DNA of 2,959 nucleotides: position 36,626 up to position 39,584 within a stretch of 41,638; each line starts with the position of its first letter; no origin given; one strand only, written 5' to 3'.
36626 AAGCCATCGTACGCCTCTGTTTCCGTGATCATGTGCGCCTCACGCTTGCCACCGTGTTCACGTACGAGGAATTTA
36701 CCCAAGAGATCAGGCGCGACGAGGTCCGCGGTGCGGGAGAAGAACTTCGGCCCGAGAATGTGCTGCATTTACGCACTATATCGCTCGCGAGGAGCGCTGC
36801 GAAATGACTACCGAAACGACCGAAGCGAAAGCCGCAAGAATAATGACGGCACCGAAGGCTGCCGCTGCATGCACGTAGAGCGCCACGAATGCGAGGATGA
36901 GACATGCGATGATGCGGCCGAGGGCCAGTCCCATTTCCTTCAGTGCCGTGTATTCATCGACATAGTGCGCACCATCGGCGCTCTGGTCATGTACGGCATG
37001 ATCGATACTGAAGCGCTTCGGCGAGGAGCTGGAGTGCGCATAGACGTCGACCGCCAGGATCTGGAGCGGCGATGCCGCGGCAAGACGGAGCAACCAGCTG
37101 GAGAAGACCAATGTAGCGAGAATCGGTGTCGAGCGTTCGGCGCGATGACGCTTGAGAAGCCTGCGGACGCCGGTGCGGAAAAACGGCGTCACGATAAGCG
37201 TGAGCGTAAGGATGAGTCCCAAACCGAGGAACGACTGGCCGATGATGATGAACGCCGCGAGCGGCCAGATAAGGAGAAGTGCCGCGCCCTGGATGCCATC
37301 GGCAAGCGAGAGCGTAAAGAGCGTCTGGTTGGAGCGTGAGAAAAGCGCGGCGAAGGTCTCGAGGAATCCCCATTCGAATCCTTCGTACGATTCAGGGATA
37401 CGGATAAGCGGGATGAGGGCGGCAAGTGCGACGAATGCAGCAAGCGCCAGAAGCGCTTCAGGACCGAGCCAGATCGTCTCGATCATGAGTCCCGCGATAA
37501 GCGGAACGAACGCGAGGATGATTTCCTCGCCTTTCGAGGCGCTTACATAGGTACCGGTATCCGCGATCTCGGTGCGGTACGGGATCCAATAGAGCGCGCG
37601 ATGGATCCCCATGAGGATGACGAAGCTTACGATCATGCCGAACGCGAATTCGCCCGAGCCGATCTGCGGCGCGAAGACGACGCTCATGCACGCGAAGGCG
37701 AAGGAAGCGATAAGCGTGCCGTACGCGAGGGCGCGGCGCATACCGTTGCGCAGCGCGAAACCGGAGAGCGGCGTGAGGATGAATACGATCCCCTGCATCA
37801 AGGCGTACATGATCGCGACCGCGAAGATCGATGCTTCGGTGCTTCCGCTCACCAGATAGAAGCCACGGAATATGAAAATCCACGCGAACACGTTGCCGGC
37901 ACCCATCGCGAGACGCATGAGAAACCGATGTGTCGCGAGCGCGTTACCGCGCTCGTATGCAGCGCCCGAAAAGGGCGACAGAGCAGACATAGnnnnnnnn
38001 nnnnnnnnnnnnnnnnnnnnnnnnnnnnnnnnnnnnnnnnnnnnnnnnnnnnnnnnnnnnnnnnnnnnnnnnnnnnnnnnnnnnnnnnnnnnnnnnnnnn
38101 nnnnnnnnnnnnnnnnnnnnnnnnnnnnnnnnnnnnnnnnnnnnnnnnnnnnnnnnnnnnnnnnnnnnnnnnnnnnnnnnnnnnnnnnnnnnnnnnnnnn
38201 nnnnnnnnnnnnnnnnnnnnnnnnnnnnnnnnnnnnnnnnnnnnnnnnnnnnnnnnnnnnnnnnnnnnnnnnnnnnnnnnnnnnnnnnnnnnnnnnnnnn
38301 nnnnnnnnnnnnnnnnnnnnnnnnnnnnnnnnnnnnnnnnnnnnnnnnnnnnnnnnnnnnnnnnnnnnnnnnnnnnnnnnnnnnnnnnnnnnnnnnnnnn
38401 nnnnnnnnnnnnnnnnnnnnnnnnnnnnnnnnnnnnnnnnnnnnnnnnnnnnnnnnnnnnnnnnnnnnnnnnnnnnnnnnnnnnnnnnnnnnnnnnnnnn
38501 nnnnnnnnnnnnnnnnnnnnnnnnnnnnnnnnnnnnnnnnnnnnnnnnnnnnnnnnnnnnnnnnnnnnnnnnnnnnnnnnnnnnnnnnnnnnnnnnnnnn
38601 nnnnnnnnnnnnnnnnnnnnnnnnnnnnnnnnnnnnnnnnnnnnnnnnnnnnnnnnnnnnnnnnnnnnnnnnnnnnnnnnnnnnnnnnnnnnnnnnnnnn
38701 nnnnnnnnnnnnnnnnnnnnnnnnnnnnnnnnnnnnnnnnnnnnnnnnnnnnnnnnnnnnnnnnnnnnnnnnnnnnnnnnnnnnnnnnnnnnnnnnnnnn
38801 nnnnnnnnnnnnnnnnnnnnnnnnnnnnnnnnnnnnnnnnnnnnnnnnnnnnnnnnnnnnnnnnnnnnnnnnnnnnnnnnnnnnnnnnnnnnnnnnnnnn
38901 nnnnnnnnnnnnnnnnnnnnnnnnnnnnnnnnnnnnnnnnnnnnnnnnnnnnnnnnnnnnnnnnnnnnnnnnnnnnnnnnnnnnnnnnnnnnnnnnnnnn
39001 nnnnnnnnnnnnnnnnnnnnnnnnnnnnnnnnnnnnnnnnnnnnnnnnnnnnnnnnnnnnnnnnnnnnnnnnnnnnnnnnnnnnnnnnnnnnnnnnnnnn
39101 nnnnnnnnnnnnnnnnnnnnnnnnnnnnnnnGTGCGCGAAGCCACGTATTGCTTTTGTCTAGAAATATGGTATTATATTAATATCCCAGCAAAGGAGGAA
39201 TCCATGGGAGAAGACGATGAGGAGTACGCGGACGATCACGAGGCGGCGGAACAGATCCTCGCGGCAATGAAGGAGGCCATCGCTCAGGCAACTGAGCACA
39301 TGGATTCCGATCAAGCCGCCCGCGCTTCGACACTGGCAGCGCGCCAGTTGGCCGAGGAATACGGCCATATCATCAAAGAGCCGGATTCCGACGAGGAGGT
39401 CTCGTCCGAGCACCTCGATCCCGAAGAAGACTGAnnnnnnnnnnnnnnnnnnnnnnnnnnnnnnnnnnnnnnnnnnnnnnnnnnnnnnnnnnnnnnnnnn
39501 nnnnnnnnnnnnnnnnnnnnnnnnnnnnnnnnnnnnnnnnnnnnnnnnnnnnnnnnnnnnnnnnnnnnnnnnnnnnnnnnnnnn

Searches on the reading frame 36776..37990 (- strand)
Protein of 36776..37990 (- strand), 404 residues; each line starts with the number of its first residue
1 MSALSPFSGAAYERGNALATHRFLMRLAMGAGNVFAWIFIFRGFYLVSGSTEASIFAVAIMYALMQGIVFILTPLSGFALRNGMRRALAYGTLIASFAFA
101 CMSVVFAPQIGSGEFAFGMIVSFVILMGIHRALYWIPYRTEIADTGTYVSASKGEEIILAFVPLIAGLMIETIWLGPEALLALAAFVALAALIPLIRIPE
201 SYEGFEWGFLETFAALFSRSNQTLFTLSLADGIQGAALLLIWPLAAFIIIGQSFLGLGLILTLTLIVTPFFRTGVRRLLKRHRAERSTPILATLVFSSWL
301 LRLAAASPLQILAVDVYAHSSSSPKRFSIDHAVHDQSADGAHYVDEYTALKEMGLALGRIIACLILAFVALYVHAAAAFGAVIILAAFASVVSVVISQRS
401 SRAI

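Call 21: search_protein_families(library=pfam, proteins=[window:36776-37990:-], max_evalue=0.01)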
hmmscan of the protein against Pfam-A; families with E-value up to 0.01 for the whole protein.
window:36776-37990:- (404 aa): 0 families

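Call 83: find_encoding_contigs(protein=window:36776-37990:-, flank=10000, max_places=10)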
Protein window:36776-37990:- (404 aa): no gene with exactly this product is on record in the collection.

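Call 84: find_related_loci(query=window:36779-37990:-, collection=metagenome_contigs, flank=10000)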
Query window:36779-37990:- (404 aa) in metagenome_contigs; peptide patterns used: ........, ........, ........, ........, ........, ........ (x = any residue, [..] = any of these).
153 stretches matched a pattern; 77 encode a relative of the query (tblastn E <= 1e-3); 77 distinct loci.
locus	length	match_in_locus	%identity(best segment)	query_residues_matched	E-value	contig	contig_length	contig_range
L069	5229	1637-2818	68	10-404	1e-173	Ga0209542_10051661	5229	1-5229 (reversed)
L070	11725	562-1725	59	16-404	1e-140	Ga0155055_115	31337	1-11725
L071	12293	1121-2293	49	13-404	2e-111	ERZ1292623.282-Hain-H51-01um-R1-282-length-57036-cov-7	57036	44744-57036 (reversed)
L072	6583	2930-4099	49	14-404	2e-110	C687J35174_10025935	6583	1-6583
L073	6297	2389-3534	45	21-402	1e-87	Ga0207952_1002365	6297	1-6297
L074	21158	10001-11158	41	9-404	1e-83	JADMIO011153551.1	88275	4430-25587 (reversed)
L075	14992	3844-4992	42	16-400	1e-80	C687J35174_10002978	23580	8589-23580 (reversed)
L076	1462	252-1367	40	16-391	4e-83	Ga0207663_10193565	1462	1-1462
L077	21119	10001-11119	41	16-391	1e-77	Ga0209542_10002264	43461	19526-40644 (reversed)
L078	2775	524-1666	38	18-398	8e-78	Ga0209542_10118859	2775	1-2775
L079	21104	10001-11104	40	21-391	2e-75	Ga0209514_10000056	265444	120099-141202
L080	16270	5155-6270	39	16-400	6e-75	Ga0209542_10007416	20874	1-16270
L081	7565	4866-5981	39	16-400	5e-75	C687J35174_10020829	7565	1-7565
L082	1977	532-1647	39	16-390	7e-78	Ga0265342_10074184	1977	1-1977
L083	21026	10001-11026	40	16-360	3e-74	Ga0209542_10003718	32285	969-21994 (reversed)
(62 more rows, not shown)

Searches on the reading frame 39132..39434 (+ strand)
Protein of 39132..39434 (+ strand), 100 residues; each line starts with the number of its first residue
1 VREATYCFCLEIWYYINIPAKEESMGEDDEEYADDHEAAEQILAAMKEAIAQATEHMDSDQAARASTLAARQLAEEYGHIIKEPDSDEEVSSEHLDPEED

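Call 21: search_protein_families(library=pfam, proteins=[window:39132-39434:+], max_evalue=0.01)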
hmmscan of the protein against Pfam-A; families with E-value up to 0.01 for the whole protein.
window:39132-39434:+ (100 aa): 1 family
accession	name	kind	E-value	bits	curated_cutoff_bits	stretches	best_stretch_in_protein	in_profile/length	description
PF12186.13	AcylCoA_dehyd_C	-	0.0058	17.2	27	1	29-81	14-66/111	Acyl-CoA dehydrogenase C terminal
